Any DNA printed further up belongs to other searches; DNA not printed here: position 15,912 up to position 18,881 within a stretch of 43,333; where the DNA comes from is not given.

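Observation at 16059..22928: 2289-aa ParB-domain giant protein at the end of the virion operon: a likely injected polyvalent protein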

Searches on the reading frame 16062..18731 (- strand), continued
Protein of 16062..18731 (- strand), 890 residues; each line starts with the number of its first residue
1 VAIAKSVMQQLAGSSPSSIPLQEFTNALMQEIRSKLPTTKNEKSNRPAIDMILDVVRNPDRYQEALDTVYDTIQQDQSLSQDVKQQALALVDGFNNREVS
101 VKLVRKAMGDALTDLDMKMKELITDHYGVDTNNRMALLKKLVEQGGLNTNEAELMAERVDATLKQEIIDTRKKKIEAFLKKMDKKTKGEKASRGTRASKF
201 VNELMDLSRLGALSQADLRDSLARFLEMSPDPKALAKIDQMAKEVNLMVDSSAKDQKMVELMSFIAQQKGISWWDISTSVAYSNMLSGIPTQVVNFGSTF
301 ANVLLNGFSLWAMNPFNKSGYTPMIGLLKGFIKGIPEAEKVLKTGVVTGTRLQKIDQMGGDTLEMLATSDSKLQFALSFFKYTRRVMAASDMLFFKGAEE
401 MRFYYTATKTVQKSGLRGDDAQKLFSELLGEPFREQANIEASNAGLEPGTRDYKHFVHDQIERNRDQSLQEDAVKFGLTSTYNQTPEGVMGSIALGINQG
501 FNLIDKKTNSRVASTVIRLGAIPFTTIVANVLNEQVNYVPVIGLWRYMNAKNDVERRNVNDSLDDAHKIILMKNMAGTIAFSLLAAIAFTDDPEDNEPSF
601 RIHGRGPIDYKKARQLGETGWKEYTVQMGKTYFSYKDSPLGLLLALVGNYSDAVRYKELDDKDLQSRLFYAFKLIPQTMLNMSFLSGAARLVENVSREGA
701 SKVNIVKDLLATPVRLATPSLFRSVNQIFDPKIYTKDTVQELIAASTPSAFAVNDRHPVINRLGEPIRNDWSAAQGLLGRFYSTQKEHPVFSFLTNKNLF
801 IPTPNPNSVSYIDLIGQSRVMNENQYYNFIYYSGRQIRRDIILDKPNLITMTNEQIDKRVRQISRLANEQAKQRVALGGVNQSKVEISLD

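Call 48: search_solved_structures(query=A1, max_evalue=10, show_alignments=2)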
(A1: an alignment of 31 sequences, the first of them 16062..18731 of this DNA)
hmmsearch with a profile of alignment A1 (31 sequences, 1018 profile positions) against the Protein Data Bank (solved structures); distinct sequences matched with E-value up to 10: 9.
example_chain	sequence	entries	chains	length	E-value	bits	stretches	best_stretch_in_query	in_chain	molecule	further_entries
7rdr_A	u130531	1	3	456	0.067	14.7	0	576-617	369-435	Circular tendon repeat protein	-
9kpz_H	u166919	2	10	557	0.15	13.6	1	110-369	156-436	Ubiquitin-like protein SMT3,Tol-Pal system protein TolA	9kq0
7bqs_A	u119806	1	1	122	0.2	13.1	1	246-351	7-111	Nomur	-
9ijj_A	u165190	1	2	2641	0.23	12.9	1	92-252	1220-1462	Cilia and flagella associated protein 46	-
6tb4_C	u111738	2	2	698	0.85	11.1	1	34-395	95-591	SAGA-associated factor 73 (Sgf73) | Subunit of SAGA histone acetyltransferase complex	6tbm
9lm9_A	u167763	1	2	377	1.4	10.3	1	155-371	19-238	bvFP-Pfr16.v14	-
8rd2_A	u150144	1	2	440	1.7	10.1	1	92-252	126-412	Invariant surface glycoprotein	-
7upn_C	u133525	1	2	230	3.3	9.1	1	938-990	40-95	Virion infectivity factor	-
1eq1_A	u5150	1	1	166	8.3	7.8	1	230-371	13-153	APOLIPOPHORIN-III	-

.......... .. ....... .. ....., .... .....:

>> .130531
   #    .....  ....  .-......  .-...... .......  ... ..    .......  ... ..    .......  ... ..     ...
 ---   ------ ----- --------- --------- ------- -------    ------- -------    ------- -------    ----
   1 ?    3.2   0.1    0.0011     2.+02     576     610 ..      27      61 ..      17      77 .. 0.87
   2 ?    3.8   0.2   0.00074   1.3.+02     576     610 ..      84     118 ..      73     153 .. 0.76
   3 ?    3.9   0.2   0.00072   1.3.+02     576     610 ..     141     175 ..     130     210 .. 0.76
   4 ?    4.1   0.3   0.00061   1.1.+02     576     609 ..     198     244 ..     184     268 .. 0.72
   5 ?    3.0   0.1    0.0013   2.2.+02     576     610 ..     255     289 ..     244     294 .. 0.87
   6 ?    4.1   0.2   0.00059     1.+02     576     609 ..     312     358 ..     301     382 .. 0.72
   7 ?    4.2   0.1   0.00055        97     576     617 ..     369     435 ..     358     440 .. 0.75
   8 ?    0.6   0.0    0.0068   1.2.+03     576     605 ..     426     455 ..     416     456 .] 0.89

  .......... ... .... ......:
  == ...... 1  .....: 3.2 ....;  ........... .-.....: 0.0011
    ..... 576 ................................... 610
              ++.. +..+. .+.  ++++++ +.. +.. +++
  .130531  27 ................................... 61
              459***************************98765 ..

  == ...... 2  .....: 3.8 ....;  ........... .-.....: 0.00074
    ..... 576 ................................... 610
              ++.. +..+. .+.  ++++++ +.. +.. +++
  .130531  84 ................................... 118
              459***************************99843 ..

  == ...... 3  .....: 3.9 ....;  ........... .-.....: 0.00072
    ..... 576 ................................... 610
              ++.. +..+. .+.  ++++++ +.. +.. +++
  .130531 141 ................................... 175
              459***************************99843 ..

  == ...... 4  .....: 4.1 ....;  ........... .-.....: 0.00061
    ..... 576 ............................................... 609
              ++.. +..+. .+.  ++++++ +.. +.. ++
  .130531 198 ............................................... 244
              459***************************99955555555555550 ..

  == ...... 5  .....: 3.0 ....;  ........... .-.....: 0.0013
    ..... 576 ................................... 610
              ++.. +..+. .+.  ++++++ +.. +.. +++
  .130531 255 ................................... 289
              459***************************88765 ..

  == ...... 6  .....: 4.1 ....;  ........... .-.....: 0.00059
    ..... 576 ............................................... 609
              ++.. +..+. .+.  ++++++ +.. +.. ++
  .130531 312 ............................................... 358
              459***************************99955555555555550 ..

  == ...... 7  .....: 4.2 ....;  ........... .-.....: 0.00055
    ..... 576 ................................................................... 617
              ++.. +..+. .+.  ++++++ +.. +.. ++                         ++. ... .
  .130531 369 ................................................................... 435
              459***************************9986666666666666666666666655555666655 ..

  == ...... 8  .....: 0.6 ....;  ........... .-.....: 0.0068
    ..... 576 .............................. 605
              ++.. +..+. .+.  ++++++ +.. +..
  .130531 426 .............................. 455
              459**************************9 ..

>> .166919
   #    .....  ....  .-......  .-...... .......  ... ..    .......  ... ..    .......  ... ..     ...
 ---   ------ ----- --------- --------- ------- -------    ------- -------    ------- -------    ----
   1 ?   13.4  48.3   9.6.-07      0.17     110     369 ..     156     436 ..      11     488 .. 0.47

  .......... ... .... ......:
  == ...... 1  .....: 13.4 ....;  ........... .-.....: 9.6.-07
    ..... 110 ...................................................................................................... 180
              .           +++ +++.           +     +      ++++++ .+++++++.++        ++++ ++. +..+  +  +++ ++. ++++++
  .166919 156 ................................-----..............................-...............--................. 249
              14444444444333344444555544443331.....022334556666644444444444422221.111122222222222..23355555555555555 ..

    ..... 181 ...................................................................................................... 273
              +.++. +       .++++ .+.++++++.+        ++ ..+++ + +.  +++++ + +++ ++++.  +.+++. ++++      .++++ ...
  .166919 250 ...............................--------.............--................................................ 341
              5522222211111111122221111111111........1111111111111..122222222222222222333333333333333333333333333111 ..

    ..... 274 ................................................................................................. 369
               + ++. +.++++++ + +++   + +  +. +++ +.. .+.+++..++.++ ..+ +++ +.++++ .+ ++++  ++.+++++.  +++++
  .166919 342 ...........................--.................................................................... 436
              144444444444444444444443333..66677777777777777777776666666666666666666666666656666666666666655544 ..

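Call 95: find_encoding_contigs(protein=P0012, flank=10000, max_places=2)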
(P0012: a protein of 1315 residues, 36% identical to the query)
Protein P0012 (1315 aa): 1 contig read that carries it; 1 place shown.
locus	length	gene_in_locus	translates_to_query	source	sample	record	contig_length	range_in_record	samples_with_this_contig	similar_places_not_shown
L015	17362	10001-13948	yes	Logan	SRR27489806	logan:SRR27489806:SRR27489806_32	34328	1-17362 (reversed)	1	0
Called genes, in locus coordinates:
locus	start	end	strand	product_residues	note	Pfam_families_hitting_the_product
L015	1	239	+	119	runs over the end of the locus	-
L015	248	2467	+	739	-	PF13385:Laminin_G_3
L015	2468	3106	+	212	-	PF24517:CBM96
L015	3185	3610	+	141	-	-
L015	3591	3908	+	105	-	-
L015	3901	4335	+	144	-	-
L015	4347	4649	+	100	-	-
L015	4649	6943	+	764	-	-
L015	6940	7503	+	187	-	-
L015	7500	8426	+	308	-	-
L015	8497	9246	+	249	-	-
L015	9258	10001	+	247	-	-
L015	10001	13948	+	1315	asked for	-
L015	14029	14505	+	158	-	-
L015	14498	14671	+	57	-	-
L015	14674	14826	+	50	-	-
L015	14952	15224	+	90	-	-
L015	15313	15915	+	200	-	PF00239:Resolvase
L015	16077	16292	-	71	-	PF01844:HNH (weak)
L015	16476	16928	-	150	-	-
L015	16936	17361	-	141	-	?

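Call 96: find_encoding_contigs(protein=P0011, flank=10000, max_places=2)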
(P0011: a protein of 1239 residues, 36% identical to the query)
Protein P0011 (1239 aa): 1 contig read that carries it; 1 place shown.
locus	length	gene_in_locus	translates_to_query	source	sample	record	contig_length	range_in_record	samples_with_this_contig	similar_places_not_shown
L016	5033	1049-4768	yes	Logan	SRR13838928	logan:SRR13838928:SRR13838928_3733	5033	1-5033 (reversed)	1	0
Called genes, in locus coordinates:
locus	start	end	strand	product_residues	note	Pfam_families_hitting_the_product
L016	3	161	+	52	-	?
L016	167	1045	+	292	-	-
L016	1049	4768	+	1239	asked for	-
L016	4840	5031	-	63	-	?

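Call 103: search_protein_families(library=pfam, proteins=[P0025, P0054, P0014, P0012], max_evalue=0.001)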
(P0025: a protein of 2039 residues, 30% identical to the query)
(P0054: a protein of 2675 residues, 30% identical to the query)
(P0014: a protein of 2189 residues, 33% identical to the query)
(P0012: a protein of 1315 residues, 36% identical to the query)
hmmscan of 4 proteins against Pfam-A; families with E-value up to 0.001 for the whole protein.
P0025 (2039 aa): 0 families

P0054 (2675 aa): 1 family
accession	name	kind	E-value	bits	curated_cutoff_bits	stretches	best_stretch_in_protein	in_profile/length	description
PF18896.5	SLT_3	-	1.6e-06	28.9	27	1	65-151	6-82/89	Lysozyme like domain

P0014 (2189 aa): 0 families

P0012 (1315 aa): 0 families

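Call 114: find_related_loci(query=window:16062-18731:-, collection=genome_contigs, flank=8000)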
Query window:16062-18731:- (890 aa) in genome_contigs; peptide patterns used: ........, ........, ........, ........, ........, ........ (x = any residue, [..] = any of these).
187 stretches matched a pattern, but none encodes a relative of the query by tblastn (E <= 1e-3).
